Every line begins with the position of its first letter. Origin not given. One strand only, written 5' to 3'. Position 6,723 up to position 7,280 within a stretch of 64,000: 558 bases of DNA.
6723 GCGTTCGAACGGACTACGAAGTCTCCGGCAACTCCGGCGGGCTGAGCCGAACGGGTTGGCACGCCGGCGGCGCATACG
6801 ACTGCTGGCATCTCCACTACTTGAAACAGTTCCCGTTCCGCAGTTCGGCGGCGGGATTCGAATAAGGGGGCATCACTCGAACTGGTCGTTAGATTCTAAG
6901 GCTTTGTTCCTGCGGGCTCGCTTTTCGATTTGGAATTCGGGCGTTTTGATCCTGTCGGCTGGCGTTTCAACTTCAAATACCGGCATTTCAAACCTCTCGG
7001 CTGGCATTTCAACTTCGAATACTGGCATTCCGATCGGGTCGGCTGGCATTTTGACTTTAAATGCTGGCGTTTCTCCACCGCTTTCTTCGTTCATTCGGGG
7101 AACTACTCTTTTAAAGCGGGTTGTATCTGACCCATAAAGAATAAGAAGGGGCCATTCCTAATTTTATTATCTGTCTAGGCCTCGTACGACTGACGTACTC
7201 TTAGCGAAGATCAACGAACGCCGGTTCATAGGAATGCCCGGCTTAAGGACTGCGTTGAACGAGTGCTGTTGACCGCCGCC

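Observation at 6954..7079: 42-bp x3 tandem repeat readable as peptide repeats on both strands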

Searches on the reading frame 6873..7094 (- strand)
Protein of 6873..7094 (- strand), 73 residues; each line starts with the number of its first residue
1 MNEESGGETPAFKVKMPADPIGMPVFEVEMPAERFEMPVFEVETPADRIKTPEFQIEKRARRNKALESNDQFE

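Call 8: search_protein_families(library=pfam, proteins=[window:6873-7094:-], max_evalue=0.1)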
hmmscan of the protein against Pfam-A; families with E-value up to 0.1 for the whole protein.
window:6873-7094:- (73 aa): 0 families

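Call 9: find_homologous_proteins(query=window:6873-7094:-, max_evalue=1)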
Query window:6873-7094:-: no candidate shares three 5-residue words with the query. No homologue found.

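Call 12: find_encoding_contigs(protein=window:6873-7094:-, flank=10000)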
Protein window:6873-7094:- (73 aa): no gene with exactly this product is on record in the collection.

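Call 16: find_related_loci(query=window:6876-7094:-, collection=genome_contigs, flank=10000)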
Query window:6876-7094:- (73 aa) in genome_contigs; peptide patterns used: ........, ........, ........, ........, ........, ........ (x = any residue, [..] = any of these).
78 stretches matched a pattern, but none encodes a relative of the query by tblastn (E <= 1e-3).

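Call 22: find_related_loci(query=window:6876-7094:-, collection=metagenome_contigs, flank=10000)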
Query window:6876-7094:- (73 aa) in metagenome_contigs; peptide patterns used: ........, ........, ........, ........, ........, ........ (x = any residue, [..] = any of these).
157 stretches matched a pattern, but none encodes a relative of the query by tblastn (E <= 1e-3).

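Call 23: find_related_loci(query=window:6876-7094:-, collection=viral_contigs, flank=10000)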
Query window:6876-7094:- (73 aa) in viral_contigs; peptide patterns used: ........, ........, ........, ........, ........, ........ (x = any residue, [..] = any of these).
8 stretches matched a pattern, but none encodes a relative of the query by tblastn (E <= 1e-3).
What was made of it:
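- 6873..7094 (-): Candidate 73-aa ORF with an ATG start: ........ + seven heptads ([MT]P[VAE][FDE]x[VIF][EKG]) + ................. It is acidic and has no signal peptide. Expression is unproven. No homologue (calls 9, 16, 22, 23).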

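Call 29: search_protein_representatives(protein=window:6876-7094:-)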
Query: 73 residues. Proteins with E-value up to 0.001 (for the whole library): 48; up to 1e-10: 6; up to 1e-30: 1. The best 48 are listed.
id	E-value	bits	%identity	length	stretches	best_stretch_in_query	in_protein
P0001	8.1e-37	140.0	30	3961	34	10-57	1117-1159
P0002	5.4e-29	115.2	37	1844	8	8-60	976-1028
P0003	2.1e-16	75.5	33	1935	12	8-58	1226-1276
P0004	4.8e-14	68.0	26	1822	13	21-59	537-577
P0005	1.8e-13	66.1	30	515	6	8-57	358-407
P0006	3.7e-12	62.0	41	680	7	7-60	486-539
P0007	1.5e-10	57.0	37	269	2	2-57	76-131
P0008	5.7e-10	55.1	41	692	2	11-58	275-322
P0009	9.0e-10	54.5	40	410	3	10-65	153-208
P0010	1.1e-09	54.3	40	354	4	9-60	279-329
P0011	2.5e-09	53.1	41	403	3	7-53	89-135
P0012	4.7e-08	49.0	30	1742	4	6-57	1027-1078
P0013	6.6e-08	48.6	33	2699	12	13-60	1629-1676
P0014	9.9e-08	48.0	22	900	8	9-43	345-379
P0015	1.3e-07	47.7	33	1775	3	8-60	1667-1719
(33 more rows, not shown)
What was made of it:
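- Tried and rejected: I ran a word-index search (call 9), genome, metagenome and viral peptide-pattern scans (calls 16, 22, 23), and an exhaustive phmmer (call 29).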

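Call 32: search_protein_families(library=ncbifam, proteins=[window:6873-7094:-], max_evalue=0.1)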
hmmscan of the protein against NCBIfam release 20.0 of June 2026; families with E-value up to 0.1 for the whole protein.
window:6873-7094:- (73 aa): 0 families

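Call 33: search_protein_families(library=phrogs, proteins=[window:6873-7094:-], max_evalue=0.1)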
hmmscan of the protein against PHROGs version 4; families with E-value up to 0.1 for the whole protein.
window:6873-7094:- (73 aa): 0 families

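Call 59: list_cluster_members(proteins=[window:6876-7094:-, window:6876-7049:-, window:6876-7028:-, window:6930-7127:+, window:6778-7134:+, window:6904-7134:+, window:6946-7134:+, window:6899-7078:-, window:6015-6344:+, window:7531-8553:+])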
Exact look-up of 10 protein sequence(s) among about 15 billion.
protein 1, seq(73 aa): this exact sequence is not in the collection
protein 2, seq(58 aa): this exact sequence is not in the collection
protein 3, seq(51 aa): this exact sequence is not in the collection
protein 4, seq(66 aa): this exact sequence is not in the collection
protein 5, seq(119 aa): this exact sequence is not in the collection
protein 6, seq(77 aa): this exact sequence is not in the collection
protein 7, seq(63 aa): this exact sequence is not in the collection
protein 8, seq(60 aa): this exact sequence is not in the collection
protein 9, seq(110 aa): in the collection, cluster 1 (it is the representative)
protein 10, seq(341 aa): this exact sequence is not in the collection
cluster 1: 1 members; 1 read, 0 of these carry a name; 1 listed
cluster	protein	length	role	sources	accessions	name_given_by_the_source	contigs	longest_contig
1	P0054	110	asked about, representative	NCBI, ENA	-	-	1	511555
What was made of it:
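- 6873..7094 (-): Not in the protein collection (call 59).
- On Protein-coding gene with tandem peptide repeats: Public gene calling did not call any ORF here (calls 9, 59).
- These ORFs are not in the protein collection (call 59).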

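Call 60: find_encoding_contigs(protein=P0054, flank=4000)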
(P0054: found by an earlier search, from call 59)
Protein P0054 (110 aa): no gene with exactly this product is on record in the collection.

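Call 65: predict_structure(protein=window:6876-7094:-)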
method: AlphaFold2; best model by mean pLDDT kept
length: 73 residues; sequences in the alignment: 1
mean_pLDDT: 76.4   pTM: 0.30
mean pLDDT of the five models: 76.4, 73.2, 68.2, 67.3, 61.0
residues with pLDDT >= 90: 3; 70-90: 54; 50-70: 16; < 50: 0
segments of 3 or more residues with pLDDT < 50: none
pLDDT, mean of each block of 10 residues (from residue 1): 60 78 78 71 80 89 82 69
secondary structure, 60 per line:
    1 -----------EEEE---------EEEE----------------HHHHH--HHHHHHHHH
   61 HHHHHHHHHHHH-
elements in order: E12-15 E25-28 H45-49 H52-72
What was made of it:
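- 6873..7094 (-): AF2 pLDDT 76, pTM 0.30 (call 65).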

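Call 88: search_solved_structures(query=window:6876-7094:-, max_evalue=1)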
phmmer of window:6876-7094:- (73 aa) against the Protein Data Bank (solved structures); distinct sequences matched with E-value up to 1: 0.

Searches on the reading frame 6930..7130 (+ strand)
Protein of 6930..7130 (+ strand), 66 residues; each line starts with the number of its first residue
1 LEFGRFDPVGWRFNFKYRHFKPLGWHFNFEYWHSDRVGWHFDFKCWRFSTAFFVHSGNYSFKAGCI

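Call 8: search_protein_families(library=pfam, proteins=[window:6930-7130:+], max_evalue=0.1)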
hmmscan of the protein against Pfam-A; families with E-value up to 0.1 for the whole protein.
window:6930-7130:+ (66 aa): 0 families

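Call 32: search_protein_families(library=ncbifam, proteins=[window:6930-7130:+], max_evalue=0.1)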
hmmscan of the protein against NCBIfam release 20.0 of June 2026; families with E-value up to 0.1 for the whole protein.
window:6930-7130:+ (66 aa): 0 families

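Call 33: search_protein_families(library=phrogs, proteins=[window:6930-7130:+], max_evalue=0.1)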
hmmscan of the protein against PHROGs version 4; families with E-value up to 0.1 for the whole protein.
window:6930-7130:+ (66 aa): 0 families

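Call 72: predict_structure(protein=window:6930-7127:+)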
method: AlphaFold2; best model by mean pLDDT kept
length: 66 residues; sequences in the alignment: 1
mean_pLDDT: 45.9   pTM: 0.23
mean pLDDT of the five models: 45.9, 45.4, 41.0, 39.6, 38.9
residues with pLDDT >= 90: 0; 70-90: 0; 50-70: 16; < 50: 50
segments of 3 or more residues with pLDDT < 50: 1-5, 7-12, 14-18, 20-26, 46-66
pLDDT, mean of each block of 10 residues (from residue 1): 43 48 48 50 50 43 36
secondary structure, 60 per line:
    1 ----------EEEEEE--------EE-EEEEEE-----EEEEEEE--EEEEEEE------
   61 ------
elements in order: E11-16 E28-33 E39-45 E48-54
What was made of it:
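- It gets a higher single-sequence AF2 confidence than its antisense (76 against 46; calls 65, 72). AF2 gives pLDDT 76 with a confident C-terminal helix, against 46 for the antisense frame (calls 65, 72). AF2 pLDDT is 46 (call 72).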

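Call 89: search_solved_structures(query=window:6930-7127:+, max_evalue=1)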
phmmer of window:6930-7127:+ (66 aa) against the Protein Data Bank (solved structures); distinct sequences matched with E-value up to 1: 0.
